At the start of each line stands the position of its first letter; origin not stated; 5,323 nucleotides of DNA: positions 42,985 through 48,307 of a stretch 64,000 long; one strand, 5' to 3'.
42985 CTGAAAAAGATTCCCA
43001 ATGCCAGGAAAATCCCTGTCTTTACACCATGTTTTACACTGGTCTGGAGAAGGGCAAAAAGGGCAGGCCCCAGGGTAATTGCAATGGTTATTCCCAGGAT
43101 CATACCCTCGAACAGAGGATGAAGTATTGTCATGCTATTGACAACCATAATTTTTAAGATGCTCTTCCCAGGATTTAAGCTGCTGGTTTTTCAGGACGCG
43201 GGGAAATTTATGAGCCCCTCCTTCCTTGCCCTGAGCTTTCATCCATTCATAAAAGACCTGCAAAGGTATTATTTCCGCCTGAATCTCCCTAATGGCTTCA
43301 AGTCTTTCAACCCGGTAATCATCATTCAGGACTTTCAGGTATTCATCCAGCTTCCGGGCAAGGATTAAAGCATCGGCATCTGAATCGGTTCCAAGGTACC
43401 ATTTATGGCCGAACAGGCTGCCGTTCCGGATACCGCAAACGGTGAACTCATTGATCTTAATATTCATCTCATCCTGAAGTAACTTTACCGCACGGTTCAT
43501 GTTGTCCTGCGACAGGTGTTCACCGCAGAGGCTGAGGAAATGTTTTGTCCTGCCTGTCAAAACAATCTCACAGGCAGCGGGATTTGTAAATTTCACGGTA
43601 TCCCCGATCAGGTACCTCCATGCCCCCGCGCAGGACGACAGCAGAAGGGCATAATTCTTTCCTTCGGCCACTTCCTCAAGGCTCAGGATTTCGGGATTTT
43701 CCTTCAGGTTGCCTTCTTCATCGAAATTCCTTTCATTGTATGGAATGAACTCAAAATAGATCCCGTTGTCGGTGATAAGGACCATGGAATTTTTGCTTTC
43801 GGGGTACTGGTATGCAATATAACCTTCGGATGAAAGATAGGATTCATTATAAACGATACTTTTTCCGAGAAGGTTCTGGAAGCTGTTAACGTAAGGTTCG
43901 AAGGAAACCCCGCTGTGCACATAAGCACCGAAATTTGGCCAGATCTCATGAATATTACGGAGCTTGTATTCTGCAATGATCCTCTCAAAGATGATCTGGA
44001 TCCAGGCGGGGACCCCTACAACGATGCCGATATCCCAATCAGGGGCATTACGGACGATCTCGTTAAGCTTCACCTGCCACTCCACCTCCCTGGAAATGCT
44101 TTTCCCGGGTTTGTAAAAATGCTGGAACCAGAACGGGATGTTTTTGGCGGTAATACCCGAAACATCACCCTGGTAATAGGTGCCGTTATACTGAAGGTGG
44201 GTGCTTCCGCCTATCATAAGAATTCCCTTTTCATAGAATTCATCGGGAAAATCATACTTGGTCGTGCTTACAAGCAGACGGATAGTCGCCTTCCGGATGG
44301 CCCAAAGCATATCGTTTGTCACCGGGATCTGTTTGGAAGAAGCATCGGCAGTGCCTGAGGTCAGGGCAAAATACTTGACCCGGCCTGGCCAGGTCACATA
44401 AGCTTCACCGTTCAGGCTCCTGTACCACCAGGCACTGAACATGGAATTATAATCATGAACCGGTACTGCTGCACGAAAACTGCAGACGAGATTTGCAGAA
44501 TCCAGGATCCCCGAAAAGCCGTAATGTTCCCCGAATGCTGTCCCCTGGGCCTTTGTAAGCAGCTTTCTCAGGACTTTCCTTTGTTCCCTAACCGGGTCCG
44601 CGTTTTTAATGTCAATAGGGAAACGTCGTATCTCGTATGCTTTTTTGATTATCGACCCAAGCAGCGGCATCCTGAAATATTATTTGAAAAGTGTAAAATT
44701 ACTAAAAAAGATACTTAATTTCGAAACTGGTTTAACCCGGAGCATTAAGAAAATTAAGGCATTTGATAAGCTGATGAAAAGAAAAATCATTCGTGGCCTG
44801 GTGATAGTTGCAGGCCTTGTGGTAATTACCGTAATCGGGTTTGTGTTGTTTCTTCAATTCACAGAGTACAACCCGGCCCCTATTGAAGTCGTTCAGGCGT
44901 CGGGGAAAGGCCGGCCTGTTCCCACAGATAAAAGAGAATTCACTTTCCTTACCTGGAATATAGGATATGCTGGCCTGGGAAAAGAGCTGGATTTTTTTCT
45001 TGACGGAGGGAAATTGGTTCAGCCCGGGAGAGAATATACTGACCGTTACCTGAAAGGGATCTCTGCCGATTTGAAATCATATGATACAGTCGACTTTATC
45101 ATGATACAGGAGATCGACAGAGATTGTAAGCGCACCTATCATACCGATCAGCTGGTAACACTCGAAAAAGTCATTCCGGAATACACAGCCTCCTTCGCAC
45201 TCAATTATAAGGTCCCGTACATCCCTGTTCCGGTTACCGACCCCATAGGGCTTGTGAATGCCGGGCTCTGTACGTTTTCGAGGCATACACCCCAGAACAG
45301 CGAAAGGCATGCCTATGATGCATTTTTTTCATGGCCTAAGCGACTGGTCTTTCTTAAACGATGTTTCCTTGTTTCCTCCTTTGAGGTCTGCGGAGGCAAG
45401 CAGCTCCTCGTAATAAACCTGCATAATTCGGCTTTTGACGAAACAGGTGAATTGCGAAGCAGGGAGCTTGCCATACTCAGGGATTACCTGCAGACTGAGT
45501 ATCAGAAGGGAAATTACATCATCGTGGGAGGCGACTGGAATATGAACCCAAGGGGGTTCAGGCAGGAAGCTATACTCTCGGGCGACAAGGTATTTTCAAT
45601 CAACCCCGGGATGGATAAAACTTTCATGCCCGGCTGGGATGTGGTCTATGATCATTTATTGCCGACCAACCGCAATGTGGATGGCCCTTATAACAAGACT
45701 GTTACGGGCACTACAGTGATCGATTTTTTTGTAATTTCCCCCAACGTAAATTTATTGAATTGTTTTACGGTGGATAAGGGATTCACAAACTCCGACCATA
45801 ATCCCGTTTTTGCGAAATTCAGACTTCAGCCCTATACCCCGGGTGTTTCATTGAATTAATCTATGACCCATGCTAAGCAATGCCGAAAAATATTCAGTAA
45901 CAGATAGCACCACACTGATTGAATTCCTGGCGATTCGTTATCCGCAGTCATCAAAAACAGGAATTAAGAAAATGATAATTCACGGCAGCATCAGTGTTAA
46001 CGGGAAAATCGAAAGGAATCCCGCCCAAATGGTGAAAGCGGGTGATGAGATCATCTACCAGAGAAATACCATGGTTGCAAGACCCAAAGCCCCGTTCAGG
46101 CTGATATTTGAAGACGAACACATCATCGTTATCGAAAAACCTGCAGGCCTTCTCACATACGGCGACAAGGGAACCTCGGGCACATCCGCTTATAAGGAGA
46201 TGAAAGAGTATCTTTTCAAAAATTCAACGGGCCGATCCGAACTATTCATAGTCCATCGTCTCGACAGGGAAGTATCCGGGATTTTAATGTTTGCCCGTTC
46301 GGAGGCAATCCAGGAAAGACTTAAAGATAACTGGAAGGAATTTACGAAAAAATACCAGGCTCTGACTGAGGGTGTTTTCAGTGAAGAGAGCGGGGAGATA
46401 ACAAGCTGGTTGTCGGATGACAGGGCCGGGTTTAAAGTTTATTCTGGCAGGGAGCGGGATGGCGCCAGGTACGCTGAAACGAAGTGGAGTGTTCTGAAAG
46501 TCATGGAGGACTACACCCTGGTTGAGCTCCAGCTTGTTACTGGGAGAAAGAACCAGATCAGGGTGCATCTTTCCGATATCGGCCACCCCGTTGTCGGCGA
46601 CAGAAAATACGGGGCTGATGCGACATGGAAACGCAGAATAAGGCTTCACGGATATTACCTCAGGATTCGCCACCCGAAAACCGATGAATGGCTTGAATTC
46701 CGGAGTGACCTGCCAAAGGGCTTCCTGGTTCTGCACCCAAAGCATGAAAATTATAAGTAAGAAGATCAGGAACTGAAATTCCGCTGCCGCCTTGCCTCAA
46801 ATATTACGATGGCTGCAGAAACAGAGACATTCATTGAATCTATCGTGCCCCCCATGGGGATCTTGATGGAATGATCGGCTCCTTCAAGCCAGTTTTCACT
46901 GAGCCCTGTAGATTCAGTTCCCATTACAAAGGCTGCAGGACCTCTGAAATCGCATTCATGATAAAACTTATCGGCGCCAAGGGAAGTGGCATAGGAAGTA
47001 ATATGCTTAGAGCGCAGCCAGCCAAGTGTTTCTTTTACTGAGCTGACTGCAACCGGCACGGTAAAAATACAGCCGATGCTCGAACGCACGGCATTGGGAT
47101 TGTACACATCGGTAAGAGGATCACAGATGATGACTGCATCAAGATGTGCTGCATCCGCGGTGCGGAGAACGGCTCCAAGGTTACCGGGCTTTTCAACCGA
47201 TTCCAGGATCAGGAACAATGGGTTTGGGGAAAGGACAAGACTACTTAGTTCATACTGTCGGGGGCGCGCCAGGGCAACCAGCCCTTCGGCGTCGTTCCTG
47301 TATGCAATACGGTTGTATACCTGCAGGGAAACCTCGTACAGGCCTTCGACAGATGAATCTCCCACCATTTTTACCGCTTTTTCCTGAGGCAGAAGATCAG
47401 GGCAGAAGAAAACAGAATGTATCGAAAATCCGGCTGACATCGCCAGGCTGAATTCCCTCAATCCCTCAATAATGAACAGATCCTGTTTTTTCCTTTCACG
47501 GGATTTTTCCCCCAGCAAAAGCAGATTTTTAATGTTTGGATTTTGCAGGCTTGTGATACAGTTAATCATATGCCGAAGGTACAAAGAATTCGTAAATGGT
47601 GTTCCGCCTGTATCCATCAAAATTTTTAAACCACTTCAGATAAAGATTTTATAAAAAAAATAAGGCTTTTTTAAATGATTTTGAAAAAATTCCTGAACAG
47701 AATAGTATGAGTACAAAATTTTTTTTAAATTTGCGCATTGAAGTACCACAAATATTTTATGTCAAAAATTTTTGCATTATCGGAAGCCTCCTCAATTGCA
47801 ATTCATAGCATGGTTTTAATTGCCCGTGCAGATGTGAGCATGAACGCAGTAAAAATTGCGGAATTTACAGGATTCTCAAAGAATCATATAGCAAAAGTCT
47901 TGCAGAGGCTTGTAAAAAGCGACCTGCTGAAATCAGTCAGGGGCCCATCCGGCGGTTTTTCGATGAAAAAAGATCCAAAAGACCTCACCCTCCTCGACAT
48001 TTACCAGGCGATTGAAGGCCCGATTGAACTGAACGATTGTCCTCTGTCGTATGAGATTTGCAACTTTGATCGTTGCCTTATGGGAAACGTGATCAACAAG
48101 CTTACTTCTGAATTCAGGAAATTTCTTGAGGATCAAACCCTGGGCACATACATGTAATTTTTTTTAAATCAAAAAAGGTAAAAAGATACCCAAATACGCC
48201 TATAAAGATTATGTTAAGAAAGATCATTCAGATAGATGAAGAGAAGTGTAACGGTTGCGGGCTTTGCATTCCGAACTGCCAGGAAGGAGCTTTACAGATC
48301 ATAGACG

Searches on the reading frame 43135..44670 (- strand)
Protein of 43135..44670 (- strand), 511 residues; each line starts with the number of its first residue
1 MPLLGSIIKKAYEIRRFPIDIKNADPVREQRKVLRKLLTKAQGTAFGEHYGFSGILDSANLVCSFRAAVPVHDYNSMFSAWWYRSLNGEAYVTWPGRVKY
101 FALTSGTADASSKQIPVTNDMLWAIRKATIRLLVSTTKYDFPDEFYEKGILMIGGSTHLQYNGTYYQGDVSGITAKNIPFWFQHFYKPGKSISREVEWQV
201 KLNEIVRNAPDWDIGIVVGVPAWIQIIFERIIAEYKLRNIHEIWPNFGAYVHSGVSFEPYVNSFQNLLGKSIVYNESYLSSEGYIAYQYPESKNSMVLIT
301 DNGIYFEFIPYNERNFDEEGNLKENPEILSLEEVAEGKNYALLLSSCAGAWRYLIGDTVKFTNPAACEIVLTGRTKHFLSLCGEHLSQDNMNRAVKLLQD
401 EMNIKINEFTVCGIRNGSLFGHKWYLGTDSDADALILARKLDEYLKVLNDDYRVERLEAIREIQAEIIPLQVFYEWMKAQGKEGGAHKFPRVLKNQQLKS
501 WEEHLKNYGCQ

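Call 9: search_protein_families(library=pfam, proteins=[window:43135-44670:-], max_evalue=0.00001)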
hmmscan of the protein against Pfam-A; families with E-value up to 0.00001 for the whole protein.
window:43135-44670:- (511 aa): 3 families
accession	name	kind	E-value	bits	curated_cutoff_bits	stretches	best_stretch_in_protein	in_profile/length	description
PF03321.19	GH3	-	1.6e-29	103.5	23.6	1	24-187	10-169/304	GH3 family N-terminal domain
PF23571.1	GH3_M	-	1.2e-17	64.2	23.6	1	298-363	2-62/75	GH3 family central domain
PF23572.1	GH3_C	-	1.5e-09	39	23.6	1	390-496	2-118/119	GH3 family C-terminal domain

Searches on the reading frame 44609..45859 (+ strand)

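Call 9: search_protein_families(library=pfam, proteins=[window:44609-45859:+], max_evalue=0.00001)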
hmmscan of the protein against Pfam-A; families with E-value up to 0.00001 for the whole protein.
window:44609-45859:+ (416 aa): 1 family
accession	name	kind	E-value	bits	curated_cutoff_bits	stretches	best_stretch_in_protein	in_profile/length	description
PF03372.29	Exo_endo_phos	-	2.5e-07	31.1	24.5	1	114-397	1-225/225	Endonuclease/Exonuclease/phosphatase family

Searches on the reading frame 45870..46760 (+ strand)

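Call 9: search_protein_families(library=pfam, proteins=[window:45870-46760:+], max_evalue=0.00001)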
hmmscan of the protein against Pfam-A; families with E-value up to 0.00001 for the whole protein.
window:45870-46760:+ (296 aa): 2 families
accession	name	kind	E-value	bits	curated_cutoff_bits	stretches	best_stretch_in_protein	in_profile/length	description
PF00849.27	PseudoU_synth_2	-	2.8e-32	112.5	26.8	1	84-235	1-151/152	RNA pseudouridylate synthase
PF01479.30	S4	-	3.2e-08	33.6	22.8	1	18-61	5-48/48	S4 domain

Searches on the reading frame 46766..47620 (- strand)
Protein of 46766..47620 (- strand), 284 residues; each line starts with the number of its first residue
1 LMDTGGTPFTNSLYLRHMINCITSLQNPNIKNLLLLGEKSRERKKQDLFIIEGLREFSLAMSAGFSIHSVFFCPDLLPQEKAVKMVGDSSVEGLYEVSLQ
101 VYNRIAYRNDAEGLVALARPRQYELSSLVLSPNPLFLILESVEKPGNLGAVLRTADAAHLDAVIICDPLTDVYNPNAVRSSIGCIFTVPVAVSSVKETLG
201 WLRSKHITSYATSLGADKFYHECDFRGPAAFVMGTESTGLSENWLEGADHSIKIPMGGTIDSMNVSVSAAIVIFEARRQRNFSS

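Call 9: search_protein_families(library=pfam, proteins=[window:46766-47620:-], max_evalue=0.00001)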
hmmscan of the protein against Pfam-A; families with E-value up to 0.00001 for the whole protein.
window:46766-47620:- (284 aa): 2 families
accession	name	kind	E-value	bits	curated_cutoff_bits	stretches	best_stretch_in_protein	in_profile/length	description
PF00588.24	SpoU_methylase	-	2.7e-36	125.2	29.7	1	135-274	2-142/142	SpoU rRNA Methylase family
PF22435.1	MRM3-like_sub_bind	-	7.9e-16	58.7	27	1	27-116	1-84/84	MRM3-like substrate binding domain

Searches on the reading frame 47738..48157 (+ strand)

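Call 9: search_protein_families(library=pfam, proteins=[window:47738-48157:+], max_evalue=0.00001)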
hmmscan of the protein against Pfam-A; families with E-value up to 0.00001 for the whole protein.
window:47738-48157:+ (139 aa): 1 family
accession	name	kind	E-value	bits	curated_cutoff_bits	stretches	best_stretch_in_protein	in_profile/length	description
PF02082.26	Rrf2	-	1.9e-27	96.5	30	1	14-136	1-127/132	Iron-dependent Transcriptional regulator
